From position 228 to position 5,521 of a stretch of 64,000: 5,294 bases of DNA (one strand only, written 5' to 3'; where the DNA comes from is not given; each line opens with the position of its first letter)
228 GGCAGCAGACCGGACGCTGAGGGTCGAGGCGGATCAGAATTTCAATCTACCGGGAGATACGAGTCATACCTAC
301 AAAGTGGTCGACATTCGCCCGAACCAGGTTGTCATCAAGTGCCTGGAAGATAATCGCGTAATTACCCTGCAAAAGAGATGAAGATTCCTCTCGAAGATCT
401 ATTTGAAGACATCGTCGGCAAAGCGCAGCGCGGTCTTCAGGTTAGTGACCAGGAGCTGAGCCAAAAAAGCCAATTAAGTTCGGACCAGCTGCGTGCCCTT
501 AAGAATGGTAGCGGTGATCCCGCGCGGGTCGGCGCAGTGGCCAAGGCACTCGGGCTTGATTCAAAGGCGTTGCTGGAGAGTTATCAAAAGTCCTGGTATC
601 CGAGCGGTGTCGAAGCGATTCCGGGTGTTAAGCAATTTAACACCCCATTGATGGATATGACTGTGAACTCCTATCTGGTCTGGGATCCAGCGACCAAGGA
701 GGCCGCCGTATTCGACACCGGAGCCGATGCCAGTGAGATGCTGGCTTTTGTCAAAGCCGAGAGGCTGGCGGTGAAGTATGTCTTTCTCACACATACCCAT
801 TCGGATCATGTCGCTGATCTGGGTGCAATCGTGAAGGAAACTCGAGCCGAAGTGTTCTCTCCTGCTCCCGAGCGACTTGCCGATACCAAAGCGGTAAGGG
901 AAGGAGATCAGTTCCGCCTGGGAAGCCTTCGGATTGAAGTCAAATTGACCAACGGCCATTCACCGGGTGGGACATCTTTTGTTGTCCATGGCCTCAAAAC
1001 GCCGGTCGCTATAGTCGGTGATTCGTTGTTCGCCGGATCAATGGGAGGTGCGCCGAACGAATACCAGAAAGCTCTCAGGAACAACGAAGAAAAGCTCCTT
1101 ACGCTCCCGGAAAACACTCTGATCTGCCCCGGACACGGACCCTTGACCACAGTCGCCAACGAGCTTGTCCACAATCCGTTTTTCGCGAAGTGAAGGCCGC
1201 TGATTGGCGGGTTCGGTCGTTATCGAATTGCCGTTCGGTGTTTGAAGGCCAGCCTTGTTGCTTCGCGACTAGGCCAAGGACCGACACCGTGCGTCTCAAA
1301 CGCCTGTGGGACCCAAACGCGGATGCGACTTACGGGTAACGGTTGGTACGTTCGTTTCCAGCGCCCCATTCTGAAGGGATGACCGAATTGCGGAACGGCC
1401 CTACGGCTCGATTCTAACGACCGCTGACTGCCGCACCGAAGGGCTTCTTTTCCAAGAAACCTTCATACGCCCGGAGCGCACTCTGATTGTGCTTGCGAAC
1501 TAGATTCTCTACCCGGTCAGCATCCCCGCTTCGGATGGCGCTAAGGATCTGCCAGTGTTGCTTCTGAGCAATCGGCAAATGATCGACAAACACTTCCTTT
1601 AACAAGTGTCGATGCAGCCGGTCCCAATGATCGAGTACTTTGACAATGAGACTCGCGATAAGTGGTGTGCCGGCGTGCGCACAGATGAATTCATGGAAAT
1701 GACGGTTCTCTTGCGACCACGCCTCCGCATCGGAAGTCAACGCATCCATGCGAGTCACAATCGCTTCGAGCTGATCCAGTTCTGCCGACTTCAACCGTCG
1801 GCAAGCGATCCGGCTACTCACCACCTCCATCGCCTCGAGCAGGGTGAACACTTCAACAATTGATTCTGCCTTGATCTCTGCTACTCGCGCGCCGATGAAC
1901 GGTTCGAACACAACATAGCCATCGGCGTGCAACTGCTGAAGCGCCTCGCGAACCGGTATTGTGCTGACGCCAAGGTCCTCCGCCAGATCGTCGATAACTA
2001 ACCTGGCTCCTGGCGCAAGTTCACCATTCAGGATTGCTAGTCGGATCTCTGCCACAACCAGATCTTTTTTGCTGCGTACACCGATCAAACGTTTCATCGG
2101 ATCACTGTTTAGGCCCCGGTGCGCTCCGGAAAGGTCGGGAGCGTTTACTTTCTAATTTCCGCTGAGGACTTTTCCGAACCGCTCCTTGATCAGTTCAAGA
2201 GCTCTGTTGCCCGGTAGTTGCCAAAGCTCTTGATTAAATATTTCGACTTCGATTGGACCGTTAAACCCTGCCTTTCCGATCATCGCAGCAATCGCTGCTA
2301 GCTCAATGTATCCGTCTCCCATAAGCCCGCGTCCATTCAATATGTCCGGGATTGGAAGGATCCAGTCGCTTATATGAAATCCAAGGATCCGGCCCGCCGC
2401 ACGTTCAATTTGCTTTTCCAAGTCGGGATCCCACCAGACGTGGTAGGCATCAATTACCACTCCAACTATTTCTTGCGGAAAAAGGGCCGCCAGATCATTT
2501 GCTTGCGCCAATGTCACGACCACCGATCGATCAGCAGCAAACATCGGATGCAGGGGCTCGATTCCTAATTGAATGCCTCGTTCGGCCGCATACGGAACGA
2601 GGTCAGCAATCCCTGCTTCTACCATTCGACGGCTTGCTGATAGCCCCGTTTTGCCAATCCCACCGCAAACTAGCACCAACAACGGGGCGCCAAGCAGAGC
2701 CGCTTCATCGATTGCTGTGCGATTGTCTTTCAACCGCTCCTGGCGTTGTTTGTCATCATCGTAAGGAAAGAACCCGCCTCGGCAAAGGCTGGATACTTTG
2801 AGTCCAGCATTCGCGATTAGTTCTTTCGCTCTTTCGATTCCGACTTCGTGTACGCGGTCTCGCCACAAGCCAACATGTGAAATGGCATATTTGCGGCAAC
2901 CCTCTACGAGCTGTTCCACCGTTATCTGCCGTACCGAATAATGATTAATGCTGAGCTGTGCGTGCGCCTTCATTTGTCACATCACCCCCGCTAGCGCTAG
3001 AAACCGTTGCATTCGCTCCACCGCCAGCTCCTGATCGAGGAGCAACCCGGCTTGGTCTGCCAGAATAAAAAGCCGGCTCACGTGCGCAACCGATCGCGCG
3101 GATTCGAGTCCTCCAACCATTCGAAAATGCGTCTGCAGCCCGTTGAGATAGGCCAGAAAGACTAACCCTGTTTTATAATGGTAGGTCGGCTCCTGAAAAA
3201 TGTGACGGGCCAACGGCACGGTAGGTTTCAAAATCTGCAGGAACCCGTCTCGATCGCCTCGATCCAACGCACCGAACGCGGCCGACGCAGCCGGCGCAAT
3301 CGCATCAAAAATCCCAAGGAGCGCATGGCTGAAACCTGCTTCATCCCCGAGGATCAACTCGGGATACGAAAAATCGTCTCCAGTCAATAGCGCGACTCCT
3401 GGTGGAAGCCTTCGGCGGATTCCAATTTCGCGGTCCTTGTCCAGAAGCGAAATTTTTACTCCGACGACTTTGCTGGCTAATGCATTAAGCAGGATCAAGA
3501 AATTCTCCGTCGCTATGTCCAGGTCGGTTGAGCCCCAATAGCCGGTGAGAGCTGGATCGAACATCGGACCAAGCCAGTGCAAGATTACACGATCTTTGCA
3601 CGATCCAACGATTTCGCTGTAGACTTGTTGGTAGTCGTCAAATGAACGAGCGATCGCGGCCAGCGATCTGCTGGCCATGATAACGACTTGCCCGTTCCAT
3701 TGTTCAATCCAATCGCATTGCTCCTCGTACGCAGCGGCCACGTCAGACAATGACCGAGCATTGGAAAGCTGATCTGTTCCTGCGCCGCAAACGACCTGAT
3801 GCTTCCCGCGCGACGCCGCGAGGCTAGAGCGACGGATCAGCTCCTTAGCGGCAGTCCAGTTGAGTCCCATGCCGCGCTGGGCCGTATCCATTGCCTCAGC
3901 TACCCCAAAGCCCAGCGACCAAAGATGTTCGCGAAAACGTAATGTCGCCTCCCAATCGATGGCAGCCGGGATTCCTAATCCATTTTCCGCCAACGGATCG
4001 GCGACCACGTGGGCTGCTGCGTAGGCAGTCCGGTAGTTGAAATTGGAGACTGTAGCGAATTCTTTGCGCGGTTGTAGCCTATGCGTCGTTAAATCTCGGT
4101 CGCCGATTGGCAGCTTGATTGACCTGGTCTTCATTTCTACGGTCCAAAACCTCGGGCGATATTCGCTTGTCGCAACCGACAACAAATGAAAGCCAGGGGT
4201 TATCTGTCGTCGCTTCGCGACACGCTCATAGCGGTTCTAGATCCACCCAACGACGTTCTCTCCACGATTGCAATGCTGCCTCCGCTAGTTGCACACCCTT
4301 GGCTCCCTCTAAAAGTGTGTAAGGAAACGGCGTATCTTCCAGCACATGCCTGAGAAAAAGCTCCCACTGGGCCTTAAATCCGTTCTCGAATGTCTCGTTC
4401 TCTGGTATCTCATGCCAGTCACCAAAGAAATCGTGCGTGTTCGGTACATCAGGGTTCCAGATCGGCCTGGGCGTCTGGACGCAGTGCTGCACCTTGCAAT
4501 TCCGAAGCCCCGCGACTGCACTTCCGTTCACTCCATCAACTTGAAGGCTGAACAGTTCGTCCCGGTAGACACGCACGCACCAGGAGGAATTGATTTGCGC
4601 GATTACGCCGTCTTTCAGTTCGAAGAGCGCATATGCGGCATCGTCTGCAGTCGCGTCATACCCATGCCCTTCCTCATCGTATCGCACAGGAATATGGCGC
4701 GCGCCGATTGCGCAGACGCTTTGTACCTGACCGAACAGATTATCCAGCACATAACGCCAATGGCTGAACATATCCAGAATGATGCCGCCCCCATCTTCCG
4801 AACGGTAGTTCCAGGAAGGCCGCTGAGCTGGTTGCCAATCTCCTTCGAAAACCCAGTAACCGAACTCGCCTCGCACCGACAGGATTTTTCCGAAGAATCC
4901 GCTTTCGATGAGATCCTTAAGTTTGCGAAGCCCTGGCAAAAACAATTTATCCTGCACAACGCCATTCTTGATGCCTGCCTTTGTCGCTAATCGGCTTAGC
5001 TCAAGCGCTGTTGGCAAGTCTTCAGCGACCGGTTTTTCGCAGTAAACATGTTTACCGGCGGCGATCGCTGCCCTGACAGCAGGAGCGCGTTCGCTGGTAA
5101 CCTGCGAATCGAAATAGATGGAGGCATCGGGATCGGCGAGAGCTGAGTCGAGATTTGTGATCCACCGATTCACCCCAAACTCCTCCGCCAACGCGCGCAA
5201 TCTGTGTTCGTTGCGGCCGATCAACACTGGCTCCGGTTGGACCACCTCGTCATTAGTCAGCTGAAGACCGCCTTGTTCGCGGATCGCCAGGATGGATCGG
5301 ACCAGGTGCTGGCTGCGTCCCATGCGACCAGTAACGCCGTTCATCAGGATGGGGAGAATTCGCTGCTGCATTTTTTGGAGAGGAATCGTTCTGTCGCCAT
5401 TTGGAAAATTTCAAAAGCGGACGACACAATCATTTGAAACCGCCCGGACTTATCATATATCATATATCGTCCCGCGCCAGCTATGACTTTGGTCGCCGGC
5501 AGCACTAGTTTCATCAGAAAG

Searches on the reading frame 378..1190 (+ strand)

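Call 63: search_protein_families(library=pfam, proteins=[window:378-1190:+], max_evalue=0.001)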
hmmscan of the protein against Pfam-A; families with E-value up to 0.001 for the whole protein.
window:378-1190:+ (271 aa): 2 families
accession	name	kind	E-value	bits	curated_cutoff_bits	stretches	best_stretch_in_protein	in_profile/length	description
PF00753.33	Lactamase_B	-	7e-22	78.8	22.7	1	95-253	5-196/196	Metallo-beta-lactamase superfamily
PF12706.13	Lactamase_B_2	-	5.5e-05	23.3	27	1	112-176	5-75/200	Beta-lactamase superfamily domain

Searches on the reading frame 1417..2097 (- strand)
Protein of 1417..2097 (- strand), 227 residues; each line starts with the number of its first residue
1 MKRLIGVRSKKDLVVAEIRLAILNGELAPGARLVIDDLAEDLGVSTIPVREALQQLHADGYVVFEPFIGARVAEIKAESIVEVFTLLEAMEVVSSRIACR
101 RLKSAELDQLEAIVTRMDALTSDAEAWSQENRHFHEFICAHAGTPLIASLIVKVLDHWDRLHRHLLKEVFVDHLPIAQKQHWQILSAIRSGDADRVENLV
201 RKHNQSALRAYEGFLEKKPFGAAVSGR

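Call 63: search_protein_families(library=pfam, proteins=[window:1417-2097:-], max_evalue=0.001)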
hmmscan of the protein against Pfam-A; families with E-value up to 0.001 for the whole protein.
window:1417-2097:- (227 aa): 3 families
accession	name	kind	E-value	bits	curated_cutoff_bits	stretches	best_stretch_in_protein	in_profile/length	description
PF07729.17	FCD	-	2.4e-21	76.9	24.3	1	82-204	1-123/125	FCD domain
PF00392.27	GntR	-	4.9e-14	52.2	27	1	14-72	5-64/64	Bacterial regulatory proteins, gntR family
PF13412.12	HTH_24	-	0.00085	19.3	21.9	0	31-62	16-47/48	Winged helix-turn-helix DNA-binding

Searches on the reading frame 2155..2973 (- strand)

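Call 63: search_protein_families(library=pfam, proteins=[window:2155-2973:-], max_evalue=0.001)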
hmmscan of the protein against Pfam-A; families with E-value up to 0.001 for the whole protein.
window:2155-2973:- (273 aa): 1 family
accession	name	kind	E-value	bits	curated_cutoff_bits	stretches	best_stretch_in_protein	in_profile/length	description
PF01261.30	AP_endonuc_2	-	5.9e-32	111.8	31.1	1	42-254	26-234/249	Xylose isomerase-like TIM barrel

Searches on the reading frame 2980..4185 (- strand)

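Call 63: search_protein_families(library=pfam, proteins=[window:2980-4185:-], max_evalue=0.001)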
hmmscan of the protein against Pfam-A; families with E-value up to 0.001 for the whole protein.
window:2980-4185:- (402 aa): 1 family
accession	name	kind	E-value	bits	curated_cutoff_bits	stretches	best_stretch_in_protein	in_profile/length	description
PF06187.17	DUF993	-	2.2e-167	557.3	24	1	23-401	1-382/382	Protein of unknown function (DUF993)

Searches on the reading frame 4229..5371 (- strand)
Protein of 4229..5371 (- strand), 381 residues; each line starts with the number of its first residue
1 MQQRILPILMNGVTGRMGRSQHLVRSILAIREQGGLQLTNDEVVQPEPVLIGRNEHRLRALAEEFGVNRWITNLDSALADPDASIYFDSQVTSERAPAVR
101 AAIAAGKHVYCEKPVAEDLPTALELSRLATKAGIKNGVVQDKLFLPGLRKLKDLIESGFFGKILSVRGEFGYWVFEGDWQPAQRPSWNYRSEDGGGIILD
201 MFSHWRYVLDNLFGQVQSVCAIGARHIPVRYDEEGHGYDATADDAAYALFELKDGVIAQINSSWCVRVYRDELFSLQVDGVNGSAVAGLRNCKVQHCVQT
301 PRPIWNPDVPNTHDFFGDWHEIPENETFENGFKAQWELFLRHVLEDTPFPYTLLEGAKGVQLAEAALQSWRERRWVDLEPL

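Call 63: search_protein_families(library=pfam, proteins=[window:4229-5371:-], max_evalue=0.001)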
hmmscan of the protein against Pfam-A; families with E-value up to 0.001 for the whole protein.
window:4229-5371:- (381 aa): 3 families
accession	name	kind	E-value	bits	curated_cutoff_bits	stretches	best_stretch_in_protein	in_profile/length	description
PF22725.1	GFO_IDH_MocA_C3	-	5e-24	85.1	27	1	149-285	2-123/124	GFO/IDH/MocA C-terminal domain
PF02894.22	GFO_IDH_MocA_C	-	5e-19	69.4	22.9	1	152-378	1-218/218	Oxidoreductase family, C-terminal alpha/beta domain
PF01408.29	GFO_IDH_MocA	-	1.4e-09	39.1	24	1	50-133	31-113/120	Oxidoreductase family, NAD-binding Rossmann fold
